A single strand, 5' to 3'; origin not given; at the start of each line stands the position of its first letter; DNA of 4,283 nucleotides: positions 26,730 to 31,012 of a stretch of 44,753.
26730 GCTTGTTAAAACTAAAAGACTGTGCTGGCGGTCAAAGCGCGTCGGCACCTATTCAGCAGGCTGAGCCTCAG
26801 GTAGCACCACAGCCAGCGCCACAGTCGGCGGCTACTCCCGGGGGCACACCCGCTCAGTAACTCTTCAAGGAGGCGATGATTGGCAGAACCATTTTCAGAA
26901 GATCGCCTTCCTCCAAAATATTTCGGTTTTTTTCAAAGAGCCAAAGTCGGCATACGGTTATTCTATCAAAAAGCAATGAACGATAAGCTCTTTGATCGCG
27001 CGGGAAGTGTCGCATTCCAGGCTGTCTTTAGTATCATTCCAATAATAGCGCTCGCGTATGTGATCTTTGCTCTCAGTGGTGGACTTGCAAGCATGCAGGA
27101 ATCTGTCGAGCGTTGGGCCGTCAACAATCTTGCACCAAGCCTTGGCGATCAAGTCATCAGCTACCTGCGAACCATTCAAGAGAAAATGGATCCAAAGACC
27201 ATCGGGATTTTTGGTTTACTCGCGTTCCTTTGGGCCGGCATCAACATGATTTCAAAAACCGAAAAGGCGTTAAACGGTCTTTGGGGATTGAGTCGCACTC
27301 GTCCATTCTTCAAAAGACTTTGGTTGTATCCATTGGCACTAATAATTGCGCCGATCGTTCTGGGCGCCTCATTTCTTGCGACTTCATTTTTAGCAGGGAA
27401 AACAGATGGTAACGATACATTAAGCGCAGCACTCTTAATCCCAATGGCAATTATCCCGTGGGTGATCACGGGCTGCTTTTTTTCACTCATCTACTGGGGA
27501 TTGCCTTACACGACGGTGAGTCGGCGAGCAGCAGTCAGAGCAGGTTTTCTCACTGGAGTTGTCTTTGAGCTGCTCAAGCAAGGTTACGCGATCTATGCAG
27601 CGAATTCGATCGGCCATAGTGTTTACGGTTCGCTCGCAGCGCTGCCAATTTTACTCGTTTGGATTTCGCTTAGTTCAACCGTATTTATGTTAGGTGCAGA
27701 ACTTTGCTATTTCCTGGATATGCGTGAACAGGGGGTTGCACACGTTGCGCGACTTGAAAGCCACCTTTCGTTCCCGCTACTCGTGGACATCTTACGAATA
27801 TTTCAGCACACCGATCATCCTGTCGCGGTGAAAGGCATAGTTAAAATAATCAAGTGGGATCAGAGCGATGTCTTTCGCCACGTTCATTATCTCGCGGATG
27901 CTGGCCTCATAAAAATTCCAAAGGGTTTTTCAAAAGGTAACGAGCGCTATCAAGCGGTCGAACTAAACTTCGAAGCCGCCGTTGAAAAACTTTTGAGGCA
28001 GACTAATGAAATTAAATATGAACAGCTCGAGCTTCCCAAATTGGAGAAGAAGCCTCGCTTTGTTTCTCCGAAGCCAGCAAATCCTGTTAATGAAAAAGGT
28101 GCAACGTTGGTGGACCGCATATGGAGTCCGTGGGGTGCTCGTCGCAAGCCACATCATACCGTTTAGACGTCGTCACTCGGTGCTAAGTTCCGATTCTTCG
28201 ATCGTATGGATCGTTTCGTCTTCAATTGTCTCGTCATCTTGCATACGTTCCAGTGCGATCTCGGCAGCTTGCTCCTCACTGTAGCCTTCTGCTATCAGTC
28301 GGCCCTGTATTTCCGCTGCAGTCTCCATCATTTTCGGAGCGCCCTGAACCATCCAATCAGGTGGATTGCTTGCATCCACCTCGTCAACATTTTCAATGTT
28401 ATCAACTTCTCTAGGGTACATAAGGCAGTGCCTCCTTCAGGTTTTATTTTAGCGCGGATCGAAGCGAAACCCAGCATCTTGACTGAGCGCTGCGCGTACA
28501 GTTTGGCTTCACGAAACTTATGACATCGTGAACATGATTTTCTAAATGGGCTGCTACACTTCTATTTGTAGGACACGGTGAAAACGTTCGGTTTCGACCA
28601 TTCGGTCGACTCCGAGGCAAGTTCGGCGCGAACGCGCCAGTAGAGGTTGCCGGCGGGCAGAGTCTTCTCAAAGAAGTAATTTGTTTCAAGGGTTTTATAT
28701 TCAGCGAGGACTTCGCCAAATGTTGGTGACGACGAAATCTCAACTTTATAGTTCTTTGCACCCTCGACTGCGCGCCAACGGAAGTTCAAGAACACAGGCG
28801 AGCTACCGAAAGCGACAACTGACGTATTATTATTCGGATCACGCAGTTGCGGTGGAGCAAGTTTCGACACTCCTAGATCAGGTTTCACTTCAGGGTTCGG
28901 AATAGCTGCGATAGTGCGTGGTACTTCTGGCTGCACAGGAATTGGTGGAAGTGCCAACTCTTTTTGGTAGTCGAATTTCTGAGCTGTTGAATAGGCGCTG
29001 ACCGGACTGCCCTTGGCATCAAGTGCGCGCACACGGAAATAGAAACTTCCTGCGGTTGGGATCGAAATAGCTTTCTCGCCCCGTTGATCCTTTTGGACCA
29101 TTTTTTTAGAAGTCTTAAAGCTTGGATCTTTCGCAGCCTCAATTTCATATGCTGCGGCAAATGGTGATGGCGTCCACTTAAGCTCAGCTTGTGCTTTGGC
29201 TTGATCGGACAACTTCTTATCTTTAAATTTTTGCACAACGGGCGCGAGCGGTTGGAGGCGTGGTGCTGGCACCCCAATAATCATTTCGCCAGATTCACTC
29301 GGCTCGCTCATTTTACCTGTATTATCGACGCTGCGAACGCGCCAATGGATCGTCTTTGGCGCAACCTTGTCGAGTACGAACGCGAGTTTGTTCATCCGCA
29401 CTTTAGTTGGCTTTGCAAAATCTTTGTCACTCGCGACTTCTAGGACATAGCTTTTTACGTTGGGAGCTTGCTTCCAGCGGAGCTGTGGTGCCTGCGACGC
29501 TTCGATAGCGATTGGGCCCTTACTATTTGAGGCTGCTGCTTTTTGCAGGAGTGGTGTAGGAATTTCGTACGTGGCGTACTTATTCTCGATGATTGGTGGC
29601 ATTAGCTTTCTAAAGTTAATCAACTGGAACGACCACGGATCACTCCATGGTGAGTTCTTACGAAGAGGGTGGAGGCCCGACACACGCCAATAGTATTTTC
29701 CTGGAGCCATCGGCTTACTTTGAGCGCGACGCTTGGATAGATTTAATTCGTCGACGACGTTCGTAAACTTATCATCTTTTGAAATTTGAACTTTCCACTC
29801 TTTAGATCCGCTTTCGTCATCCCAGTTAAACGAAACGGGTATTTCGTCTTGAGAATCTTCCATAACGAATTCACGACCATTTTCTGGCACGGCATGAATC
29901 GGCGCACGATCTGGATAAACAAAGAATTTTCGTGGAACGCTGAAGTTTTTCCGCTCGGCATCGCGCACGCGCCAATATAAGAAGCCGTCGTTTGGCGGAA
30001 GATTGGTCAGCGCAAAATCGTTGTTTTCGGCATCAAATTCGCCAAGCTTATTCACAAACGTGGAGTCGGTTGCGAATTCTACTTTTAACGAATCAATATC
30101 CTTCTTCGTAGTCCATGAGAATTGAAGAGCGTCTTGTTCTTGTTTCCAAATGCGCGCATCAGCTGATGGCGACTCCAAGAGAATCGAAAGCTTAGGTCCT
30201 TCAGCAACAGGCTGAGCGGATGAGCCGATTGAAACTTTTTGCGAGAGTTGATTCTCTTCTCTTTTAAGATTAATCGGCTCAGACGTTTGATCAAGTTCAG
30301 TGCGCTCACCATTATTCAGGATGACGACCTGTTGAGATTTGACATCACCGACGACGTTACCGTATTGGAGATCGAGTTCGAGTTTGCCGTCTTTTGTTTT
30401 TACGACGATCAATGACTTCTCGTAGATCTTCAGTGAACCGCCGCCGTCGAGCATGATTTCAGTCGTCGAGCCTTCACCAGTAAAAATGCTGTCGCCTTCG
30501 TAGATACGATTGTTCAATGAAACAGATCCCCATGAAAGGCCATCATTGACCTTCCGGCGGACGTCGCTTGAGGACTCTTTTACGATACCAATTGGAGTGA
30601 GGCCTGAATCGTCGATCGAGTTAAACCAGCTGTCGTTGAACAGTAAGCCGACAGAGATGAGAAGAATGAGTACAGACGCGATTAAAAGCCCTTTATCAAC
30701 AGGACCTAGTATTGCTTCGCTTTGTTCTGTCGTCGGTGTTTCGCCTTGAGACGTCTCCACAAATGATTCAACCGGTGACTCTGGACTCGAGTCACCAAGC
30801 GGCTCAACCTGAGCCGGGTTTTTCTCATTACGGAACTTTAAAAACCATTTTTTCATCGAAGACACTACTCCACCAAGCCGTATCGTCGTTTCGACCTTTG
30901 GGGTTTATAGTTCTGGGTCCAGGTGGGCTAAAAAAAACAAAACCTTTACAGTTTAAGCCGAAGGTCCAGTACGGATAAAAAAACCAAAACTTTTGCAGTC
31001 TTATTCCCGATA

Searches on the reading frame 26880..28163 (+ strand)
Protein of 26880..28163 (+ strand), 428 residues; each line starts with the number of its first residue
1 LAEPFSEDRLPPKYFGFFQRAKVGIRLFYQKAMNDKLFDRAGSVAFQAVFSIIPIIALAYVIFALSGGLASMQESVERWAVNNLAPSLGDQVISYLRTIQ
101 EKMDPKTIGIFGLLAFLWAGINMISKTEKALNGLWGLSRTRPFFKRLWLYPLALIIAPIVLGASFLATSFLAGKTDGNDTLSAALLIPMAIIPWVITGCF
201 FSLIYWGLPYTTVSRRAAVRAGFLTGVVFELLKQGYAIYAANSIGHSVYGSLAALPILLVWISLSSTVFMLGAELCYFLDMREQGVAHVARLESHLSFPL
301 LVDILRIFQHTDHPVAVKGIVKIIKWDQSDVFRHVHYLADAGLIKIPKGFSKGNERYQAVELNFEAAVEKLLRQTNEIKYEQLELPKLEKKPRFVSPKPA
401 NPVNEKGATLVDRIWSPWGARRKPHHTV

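Call 72: search_protein_families(library=pfam, proteins=[window:26880-28163:+], max_evalue=0.00001)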
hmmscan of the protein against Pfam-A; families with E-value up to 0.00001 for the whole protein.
window:26880-28163:+ (428 aa): 1 family
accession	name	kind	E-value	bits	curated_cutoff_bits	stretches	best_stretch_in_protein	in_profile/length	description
PF03631.20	Virul_fac_BrkB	-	6.4e-46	157.5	33.7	1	34-280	2-256/259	Virulence factor BrkB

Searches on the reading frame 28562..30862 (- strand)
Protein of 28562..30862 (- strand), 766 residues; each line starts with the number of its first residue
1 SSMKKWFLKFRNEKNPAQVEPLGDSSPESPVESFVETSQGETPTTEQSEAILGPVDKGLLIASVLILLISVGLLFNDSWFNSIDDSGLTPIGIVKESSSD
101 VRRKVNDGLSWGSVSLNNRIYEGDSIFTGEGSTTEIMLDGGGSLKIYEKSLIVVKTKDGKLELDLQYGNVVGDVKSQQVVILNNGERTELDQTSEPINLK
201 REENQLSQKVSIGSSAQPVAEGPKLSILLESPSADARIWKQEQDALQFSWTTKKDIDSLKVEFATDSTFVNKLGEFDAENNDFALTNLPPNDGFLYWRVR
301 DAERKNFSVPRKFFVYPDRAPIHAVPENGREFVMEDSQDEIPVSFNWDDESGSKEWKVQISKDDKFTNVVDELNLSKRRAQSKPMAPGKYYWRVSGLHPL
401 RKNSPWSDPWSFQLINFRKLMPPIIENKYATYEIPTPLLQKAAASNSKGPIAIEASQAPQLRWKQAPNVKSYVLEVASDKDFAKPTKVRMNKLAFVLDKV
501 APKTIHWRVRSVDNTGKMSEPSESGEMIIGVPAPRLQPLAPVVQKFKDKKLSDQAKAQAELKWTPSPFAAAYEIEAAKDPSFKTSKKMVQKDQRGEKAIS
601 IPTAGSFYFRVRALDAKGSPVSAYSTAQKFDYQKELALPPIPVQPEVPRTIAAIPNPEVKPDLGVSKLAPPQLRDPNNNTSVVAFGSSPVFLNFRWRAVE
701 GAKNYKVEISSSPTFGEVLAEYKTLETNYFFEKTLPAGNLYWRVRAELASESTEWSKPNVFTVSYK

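Call 72: search_protein_families(library=pfam, proteins=[window:28562-30862:-], max_evalue=0.00001)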
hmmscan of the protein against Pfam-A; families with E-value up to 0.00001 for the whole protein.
window:28562-30862:- (766 aa): 1 family
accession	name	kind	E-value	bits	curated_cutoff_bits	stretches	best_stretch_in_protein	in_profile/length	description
PF25788.1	Ig_Rha78A_N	-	4.3e-06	27.4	27.4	0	449-526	11-98/105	Rha78A-like, N-terminal immunoglobulin domain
